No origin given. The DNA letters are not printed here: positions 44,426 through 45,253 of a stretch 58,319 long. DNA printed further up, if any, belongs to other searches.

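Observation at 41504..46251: Stripped-down TTQ amine dehydrogenase operon: mauB-mauA joined to two dedicated cytochromes c and a cytoplasmic molybdoenzyme, with no mauE, mauD, mauG or cupredoxin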

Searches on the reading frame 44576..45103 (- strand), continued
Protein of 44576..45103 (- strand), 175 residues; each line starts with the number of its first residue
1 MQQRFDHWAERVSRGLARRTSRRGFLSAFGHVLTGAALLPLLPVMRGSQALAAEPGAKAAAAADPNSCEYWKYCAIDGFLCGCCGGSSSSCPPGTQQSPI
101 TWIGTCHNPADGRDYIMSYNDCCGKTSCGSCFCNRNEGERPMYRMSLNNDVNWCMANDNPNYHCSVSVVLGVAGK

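Call 31: search_protein_families(library=pfam, proteins=[L026:11496-13523:+, L032:3427-5442:+, L027:11459-13381:+, L022:11481-13424:-, L022:13449-15971:-, L011:11493-12827:-, L018:8797-11337:-, L019:11520-12680:-, L045:11189-13762:+, L057:11524-12729:+], max_evalue=0.00001)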
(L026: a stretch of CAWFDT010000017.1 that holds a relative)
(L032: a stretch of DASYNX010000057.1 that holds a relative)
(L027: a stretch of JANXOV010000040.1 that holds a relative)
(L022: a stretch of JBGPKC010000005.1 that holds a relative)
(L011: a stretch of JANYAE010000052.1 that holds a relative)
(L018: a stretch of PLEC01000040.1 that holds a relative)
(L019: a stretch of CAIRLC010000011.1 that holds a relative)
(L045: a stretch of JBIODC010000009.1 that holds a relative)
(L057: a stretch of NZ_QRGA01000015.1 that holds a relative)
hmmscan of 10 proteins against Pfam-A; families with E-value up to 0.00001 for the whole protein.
L026:11496-13523:+ (675 aa): 2 families
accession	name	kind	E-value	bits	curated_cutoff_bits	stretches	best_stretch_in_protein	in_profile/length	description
PF07969.17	Amidohydro_3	-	1.1e-50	173.9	29.7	2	401-671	223-472/472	Amidohydrolase family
PF01979.26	Amidohydro_1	-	2.6e-17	63.5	25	1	523-668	205-343/345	Amidohydrolase family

L032:3427-5442:+ (671 aa): 2 families
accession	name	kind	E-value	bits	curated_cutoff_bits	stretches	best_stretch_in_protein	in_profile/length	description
PF07969.17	Amidohydro_3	-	1.1e-50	174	29.7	2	421-667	253-472/472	Amidohydrolase family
PF01979.26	Amidohydro_1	-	1.9e-19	70.6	25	1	432-666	134-345/345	Amidohydrolase family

L027:11459-13381:+ (640 aa): 4 families
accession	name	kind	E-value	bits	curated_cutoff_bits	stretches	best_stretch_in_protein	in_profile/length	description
PF13360.13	PQQ_2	-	7.3e-32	111.3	27.6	2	191-336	24-145/233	Outer membrane protein assembly factor BamB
PF01011.28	PQQ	-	5e-29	101.9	26.7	1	152-476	3-338/595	Glucose/ethanol/alcohol dehydrogenase, beta-propeller domain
PF13570.13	Beta-prop_ACSF4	-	3.3e-19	69.9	133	1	186-348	87-222/329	Beta-alanine-activating enzyme, beta-propeller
PF13442.11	Cytochrome_CBB3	-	3.3e-07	31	27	1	56-119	4-68/68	Cytochrome C oxidase, cbb3-type, subunit III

L022:11481-13424:- (647 aa): 1 family
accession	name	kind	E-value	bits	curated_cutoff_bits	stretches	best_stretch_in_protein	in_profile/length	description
PF13450.12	NAD_binding_8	-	1.9e-09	38.1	21.9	1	105-151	1-42/68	NAD(P)-binding Rossmann-like domain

L022:13449-15971:- (840 aa): 2 families
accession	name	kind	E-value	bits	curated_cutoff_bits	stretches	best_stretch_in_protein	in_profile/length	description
PF00593.30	TonB_dep_Rec_b-barrel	-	6.2e-29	102.6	27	1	321-794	34-436/436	TonB dependent receptor-like, beta-barrel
PF07715.20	Plug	-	2.2e-19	70.4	23.9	1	76-183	2-107/107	TonB-dependent Receptor Plug Domain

L011:11493-12827:- (444 aa): 2 families
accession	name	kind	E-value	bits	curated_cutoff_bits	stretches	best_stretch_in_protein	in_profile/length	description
PF13336.12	AcetylCoA_hyd_C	-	6.2e-56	189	23.7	1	278-433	1-154/154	Acetyl-CoA hydrolase/transferase C-terminal domain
PF02550.21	AcetylCoA_hydro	-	1.2e-20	74.8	24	1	12-183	9-190/198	Acetyl-CoA hydrolase/transferase N-terminal domain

L018:8797-11337:- (846 aa): 2 families
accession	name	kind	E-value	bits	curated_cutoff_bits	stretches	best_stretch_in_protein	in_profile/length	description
PF00593.30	TonB_dep_Rec_b-barrel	-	2.9e-30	106.9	27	1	300-805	15-436/436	TonB dependent receptor-like, beta-barrel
PF07715.20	Plug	-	5.4e-21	75.6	23.9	1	69-176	2-107/107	TonB-dependent Receptor Plug Domain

L019:11520-12680:- (386 aa): 2 families
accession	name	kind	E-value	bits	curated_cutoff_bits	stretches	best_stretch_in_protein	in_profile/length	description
PF00266.25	Aminotran_5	-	1.2e-55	189.4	21.5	1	23-382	5-371/371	Aminotransferase class-V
PF01041.23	DegT_DnrJ_EryC1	-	3.1e-13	50.1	19.8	1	59-202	25-159/360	DegT/DnrJ/EryC1/StrS aminotransferase family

L045:11189-13762:+ (857 aa): 2 families
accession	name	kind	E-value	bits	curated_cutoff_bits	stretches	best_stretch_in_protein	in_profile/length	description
PF00593.30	TonB_dep_Rec_b-barrel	-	2.1e-28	100.8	27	1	330-803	19-433/436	TonB dependent receptor-like, beta-barrel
PF07715.20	Plug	-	1e-19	71.4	23.9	1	91-198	2-107/107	TonB-dependent Receptor Plug Domain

L057:11524-12729:+ (401 aa): 1 family
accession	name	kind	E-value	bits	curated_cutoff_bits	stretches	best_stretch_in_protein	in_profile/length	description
PF07690.21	MFS_1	-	3.4e-19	69.4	33.4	2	30-337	3-331/347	Major Facilitator Superfamily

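Call 38: find_homologous_proteins(query=L012:8142-8717:+, max_evalue=1e-20)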
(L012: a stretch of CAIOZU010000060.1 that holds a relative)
Query L012:8142-8717:+ (192 aa): 7271 proteins with E <= 1e-20 among 8000 candidates; the best 120 are listed.
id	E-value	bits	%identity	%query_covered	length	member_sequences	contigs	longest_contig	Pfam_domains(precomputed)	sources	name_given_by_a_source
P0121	3.2e-114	397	99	100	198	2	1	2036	-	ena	-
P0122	1.2e-99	350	86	100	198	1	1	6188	PF08534.17,PF13098.14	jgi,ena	jgi:hypothetical protein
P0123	1.8e-99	349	86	100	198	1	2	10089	PF13098.14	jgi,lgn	-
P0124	3.1e-99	348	85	100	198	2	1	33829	PF08534.17,PF13098.14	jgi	jgi:methylamine dehydrogenase accessory protein MauD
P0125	1.6e-98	346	85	100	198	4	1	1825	-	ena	-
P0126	1.7e-95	336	83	100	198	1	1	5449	-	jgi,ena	jgi:methylamine dehydrogenase accessory protein MauD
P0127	1.8e-84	300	74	100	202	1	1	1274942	PF08534.17,PF13905.13,PF13098.14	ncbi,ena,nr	ncbi:MAG: methylamine dehydrogenase accessory protein MauD [Proteobacteria bacterium]|nr:methylamine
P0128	1.9e-84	300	73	100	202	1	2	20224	PF13098.14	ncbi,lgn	-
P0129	6.5e-84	298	72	99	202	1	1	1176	PF08534.17,PF13098.14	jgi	jgi:methylamine dehydrogenase accessory protein MauD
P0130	6.8e-84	298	74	100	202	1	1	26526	PF08534.17,PF13098.14,PF00578.28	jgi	jgi:methylamine dehydrogenase accessory protein MauD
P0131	7.2e-84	298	73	100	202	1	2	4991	PF08534.17,PF13905.13,PF13098.14,PF00578.28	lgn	-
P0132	3.6e-83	296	74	89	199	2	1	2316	PF08534.17,PF00578.28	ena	-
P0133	3.9e-83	296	73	87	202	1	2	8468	-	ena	-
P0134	3.9e-83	296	73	99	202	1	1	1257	PF08534.17,PF13098.14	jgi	jgi:methylamine dehydrogenase accessory protein MauD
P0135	5.1e-83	295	73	99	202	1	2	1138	PF08534.17,PF13098.14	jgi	jgi:methylamine dehydrogenase accessory protein MauD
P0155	4.5e-81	289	72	100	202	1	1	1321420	PF08534.17,PF13905.13,PF13098.14,PF00578.28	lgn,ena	-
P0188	8.9e-80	285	72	99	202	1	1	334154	PF08534.17,PF13905.13,PF13098.14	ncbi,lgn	-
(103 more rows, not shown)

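Call 39: find_encoding_contigs(protein=P0127, flank=10000, max_places=2)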
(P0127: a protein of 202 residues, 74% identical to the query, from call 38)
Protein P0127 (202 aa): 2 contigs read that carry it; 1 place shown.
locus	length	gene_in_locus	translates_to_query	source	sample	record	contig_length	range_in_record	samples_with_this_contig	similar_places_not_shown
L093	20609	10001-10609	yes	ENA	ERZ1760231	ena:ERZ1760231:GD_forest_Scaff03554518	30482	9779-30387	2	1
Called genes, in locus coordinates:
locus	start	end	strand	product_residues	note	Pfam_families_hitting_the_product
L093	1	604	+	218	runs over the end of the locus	PF00440:TetR_N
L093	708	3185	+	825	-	PF07715:Plug, PF00593:TonB_dep_Rec_b-barrel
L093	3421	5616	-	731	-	PF01011:PQQ, PF13570:Beta-prop_ACSF4 (faint), PF13360:PQQ_2, PF01011:PQQ, PF13360:PQQ_2, PF13442:Cytochrome_CBB3 (weak)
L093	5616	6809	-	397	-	PF07690:MFS_1, PF00083:Sugar_tr (weak)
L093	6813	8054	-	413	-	PF00067:p450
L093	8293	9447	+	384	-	PF06433:Me-amine-dh_H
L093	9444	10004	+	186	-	PF07291:MauE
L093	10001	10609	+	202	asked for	PF08534:Redoxin (weak), PF13098:Thioredoxin_2 (weak), PF13905:Thioredoxin_8 (weak)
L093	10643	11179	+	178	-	PF02975:Me-amine-dh_L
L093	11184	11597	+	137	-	-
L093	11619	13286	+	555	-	PF01266:DAO (weak), PF01494:FAD_binding_3, PF07992:Pyr_redox_2 (weak)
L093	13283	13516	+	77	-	PF10932:DUF2783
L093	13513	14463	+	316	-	PF00753:Lactamase_B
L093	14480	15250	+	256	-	PF00561:Abhydrolase_1, PF12697:Abhydrolase_6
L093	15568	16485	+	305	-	-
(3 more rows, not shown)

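Call 40: find_encoding_contigs(protein=P0188, flank=10000, max_places=2)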
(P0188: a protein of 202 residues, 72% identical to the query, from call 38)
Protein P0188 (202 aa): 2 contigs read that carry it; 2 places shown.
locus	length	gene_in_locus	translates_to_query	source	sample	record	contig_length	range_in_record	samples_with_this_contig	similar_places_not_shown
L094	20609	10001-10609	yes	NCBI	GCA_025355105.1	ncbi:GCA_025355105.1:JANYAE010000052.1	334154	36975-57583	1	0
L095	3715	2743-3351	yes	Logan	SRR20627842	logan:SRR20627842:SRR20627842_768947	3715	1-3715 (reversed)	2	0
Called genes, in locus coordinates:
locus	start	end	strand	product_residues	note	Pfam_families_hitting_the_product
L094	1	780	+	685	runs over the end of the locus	PF00171:Aldedh, PF01575:MaoC_dehydratas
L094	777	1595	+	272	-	PF00378:ECH_1, PF16113:ECH_2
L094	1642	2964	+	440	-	PF00501:AMP-binding, PF14535:AMP-binding_C_2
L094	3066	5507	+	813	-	PF07715:Plug, PF00593:TonB_dep_Rec_b-barrel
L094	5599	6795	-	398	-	PF00083:Sugar_tr, PF07690:MFS_1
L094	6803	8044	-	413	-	PF00067:p450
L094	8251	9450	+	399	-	PF06433:Me-amine-dh_H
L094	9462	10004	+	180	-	PF07291:MauE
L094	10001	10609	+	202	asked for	PF08534:Redoxin (weak), PF13098:Thioredoxin_2 (faint), PF13905:Thioredoxin_8 (weak)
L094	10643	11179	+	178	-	PF02975:Me-amine-dh_L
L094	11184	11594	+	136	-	-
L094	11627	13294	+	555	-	PF01494:FAD_binding_3, PF13738:Pyr_redox_3 (faint)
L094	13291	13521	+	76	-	PF10932:DUF2783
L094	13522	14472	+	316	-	PF00753:Lactamase_B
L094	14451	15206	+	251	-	PF00561:Abhydrolase_1, PF12146:Hydrolase_4 (weak), PF12697:Abhydrolase_6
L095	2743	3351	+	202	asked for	PF08534:Redoxin (weak), PF13098:Thioredoxin_2 (faint), PF13905:Thioredoxin_8 (weak)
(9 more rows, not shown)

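Call 67: get_annotated_region(hit=H6, flank=7000)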
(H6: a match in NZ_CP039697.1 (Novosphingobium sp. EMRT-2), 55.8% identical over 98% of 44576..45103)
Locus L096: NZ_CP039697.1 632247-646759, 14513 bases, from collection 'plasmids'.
description: Novosphingobium sp. EMRT-2 plasmid pABRDHK22, complete sequence
organism: Novosphingobium sp. EMRT-2 (NCBI taxid 2571749)
taxonomy: Bacteria; Pseudomonadota; Alphaproteobacteria; Sphingomonadales; Sphingomonadaceae; Novosphingobium; Novosphingobium sp. EMRT-2
host: -; source: cell,freshwater; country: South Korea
typing (MOB-suite, as given by PLSDB): non-mobilizable
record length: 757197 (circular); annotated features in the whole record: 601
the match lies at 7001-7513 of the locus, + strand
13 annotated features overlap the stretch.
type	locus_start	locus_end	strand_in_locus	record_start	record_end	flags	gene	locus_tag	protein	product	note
CDS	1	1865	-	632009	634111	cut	-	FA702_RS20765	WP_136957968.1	PQQ-dependent dehydrogenase, methanol/ethanol family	-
CDS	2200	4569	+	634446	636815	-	-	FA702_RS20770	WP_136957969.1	TonB-dependent receptor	-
CDS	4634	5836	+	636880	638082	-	-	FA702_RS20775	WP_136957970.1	amine dehydrogenase large subunit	-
CDS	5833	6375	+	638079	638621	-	-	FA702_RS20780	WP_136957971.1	MauE/DoxX family redox-associated membrane protein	GO:0030416 - methylamine metabolic process [Evidence IEA]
CDS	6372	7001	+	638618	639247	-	mauD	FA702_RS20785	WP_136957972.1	methylamine dehydrogenase accessory protein MauD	-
CDS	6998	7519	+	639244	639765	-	-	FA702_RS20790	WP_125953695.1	methylamine dehydrogenase light chain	GO:0009308 - amine metabolic process [Evidence IEA]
CDS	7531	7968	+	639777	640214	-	-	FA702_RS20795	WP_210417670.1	hypothetical protein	-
CDS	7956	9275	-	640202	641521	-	-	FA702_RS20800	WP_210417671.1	MFS transporter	GO:0055085 - transmembrane transport [Evidence IEA]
CDS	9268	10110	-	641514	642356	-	-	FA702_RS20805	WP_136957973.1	intradiol ring-cleavage dioxygenase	-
CDS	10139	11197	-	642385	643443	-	-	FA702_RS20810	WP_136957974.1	maleylacetate reductase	-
CDS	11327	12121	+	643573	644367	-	-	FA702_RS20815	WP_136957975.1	enoyl-CoA hydratase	-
CDS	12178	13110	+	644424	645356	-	-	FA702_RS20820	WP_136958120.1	formylglycine-generating enzyme family protein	-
CDS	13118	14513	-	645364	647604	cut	-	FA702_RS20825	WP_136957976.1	glycoside hydrolase family 3 C-terminal domain-containing protein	GO:0005975 - carbohydrate metabolic process [Evidence IEA]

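Call 68: get_annotated_region(hit=H9, flank=7000)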
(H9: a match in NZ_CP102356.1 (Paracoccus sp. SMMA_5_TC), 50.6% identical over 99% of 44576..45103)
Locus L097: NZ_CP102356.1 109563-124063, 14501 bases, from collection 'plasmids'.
description: Paracoccus sp. SMMA_5_TC plasmid pNSM5TCa, complete sequence
organism: Paracoccus sp. SMMA_5_TC (NCBI taxid 2654280)
taxonomy: Bacteria; Pseudomonadota; Alphaproteobacteria; Rhodobacterales; Paracoccaceae; Paracoccus; Paracoccus sp. SMMA 5 TC
host: -; source: pure culture,Lotus pond, a sulfur-borax hot spring; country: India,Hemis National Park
typing (MOB-suite, as given by PLSDB): non-mobilizable
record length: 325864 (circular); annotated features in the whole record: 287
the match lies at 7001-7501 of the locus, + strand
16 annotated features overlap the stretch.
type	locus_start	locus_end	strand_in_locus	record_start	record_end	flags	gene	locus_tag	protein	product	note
CDS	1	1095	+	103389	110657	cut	-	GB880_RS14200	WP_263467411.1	hypothetical protein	-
CDS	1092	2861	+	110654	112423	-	-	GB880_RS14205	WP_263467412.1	hypothetical protein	-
CDS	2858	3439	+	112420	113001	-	-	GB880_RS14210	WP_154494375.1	SCO family protein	-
CDS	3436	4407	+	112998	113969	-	-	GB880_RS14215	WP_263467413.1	cytochrome c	-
CDS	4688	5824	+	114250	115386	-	-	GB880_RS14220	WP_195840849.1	amine dehydrogenase large subunit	-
CDS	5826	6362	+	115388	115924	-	-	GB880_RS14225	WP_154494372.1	MauE/DoxX family redox-associated membrane protein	GO:0030416 - methylamine metabolic process [Evidence IEA]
CDS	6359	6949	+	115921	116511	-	-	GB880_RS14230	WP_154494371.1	redoxin domain-containing protein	-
CDS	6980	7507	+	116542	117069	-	-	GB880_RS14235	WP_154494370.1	methylamine dehydrogenase light chain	GO:0009308 - amine metabolic process [Evidence IEA]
CDS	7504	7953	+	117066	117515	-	-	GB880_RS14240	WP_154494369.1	cytochrome c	-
CDS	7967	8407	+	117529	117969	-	-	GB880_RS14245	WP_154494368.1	cytochrome c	-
CDS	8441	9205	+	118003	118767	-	-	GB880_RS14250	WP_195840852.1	hypothetical protein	-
CDS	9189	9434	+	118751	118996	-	-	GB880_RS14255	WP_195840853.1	cytochrome c3 family protein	-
CDS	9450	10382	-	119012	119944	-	-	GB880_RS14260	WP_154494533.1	trypsin-like serine protease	GO:0006508 - proteolysis [Evidence IEA]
CDS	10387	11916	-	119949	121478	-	-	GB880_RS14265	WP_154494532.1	tyrosinase family protein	-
CDS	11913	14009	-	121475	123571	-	-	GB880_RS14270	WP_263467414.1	hypothetical protein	-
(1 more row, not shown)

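Call 69: get_annotated_region(hit=H14, flank=7000)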
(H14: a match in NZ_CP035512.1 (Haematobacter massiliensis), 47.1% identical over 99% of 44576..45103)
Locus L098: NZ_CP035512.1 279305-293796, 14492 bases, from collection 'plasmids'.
description: Haematobacter massiliensis strain OT1 plasmid pOT1-2, complete sequence
organism: Haematobacter massiliensis (NCBI taxid 195105)
taxonomy: Bacteria; Pseudomonadota; Alphaproteobacteria; Rhodobacterales; Paracoccaceae; Haematobacter; Haematobacter massiliensis
host: -; source: single cell,human skin swab; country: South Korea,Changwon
typing (MOB-suite, as given by PLSDB): conjugative; replicon rep_cluster_565; relaxase MOBP; mating-pair formation MPF_T
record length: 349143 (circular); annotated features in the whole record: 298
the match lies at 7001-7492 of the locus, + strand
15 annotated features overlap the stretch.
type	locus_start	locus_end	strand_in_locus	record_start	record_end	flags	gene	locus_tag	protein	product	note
CDS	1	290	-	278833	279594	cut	-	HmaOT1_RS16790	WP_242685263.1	arylesterase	-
CDS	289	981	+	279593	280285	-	-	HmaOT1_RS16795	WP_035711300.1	ATP-binding cassette domain-containing protein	-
CDS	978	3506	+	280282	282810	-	-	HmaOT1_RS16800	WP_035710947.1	FtsX-like permease family protein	-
CDS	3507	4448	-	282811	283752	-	-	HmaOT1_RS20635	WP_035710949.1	helix-turn-helix domain-containing protein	-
CDS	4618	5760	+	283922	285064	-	-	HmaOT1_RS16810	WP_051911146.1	amine dehydrogenase large subunit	-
CDS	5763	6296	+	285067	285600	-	-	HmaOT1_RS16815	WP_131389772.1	MauE/DoxX family redox-associated membrane protein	GO:0030416 - methylamine metabolic process [Evidence IEA]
CDS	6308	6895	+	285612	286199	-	-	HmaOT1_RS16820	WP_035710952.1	redoxin domain-containing protein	-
CDS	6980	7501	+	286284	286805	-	-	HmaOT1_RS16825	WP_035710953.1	methylamine dehydrogenase light chain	GO:0009308 - amine metabolic process [Evidence IEA]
CDS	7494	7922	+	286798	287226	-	-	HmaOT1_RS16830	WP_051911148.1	cytochrome c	-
CDS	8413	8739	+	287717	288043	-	-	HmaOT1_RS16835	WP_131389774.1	cytochrome C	-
CDS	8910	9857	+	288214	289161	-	hemC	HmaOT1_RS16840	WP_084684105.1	hydroxymethylbilane synthase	GO:0006779 - porphyrin-containing compound biosynthetic process [Evidence IEA]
CDS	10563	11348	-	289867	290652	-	-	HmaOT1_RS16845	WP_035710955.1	oxepin-CoA hydrolase, alternative type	-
CDS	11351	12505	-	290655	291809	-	-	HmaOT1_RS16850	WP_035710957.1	acyl-CoA dehydrogenase family protein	-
CDS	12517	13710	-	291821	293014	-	-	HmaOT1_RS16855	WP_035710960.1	acyl-CoA dehydrogenase family protein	-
CDS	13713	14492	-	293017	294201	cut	-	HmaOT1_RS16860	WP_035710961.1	acetyl-CoA C-acyltransferase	GO:0006631 - fatty acid metabolic process [Evidence IEA]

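Call 70: get_annotated_region(hit=H15, flank=7000)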
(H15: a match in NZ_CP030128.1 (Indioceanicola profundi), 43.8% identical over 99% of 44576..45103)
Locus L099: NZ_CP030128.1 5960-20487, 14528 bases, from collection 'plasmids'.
description: Indioceanicola profundi strain SCSIO 08040 plasmid unnamed2, complete sequence
organism: Indioceanicola profundi (NCBI taxid 2220096)
taxonomy: Bacteria; Pseudomonadota; Alphaproteobacteria; Rhodospirillales; Azospirillaceae; Indioceanicola; Indioceanicola profundi
host: -; source: sediment; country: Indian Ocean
typing (MOB-suite, as given by PLSDB): non-mobilizable
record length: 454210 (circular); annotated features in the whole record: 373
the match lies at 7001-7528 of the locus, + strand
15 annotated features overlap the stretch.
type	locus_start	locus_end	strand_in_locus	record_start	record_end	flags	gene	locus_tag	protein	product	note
CDS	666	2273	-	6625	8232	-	-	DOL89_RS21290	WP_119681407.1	ISL3 family transposase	-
CDS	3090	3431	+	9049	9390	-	-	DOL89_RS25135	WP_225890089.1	c-type cytochrome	-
CDS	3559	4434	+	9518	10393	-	-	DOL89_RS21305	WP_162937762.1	methylamine utilization protein MauF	-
CDS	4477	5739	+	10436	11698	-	-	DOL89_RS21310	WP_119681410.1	amine dehydrogenase large subunit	-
CDS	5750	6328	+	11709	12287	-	-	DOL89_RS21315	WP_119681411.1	MauE/DoxX family redox-associated membrane protein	GO:0030416 - methylamine metabolic process [Evidence IEA]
CDS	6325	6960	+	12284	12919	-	mauD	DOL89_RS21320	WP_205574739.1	methylamine dehydrogenase accessory protein MauD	-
CDS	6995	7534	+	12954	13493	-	mauA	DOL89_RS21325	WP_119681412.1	methylamine dehydrogenase (amicyanin) small subunit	-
CDS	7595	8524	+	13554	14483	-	mauJ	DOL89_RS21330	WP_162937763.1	methylamine utilization protein MauJ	-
CDS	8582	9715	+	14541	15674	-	-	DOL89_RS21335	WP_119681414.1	AraC family transcriptional regulator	-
CDS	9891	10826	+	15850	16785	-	-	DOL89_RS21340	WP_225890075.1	cytochrome c peroxidase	-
CDS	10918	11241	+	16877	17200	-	-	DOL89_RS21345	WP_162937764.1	hypothetical protein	-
CDS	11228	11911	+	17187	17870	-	napG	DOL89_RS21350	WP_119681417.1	ferredoxin-type protein NapG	-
CDS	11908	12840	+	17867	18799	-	napH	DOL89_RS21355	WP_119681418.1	quinol dehydrogenase ferredoxin subunit NapH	-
CDS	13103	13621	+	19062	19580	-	-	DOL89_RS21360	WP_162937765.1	hypothetical protein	-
CDS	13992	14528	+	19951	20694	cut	-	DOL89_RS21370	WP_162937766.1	DUF2306 domain-containing protein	-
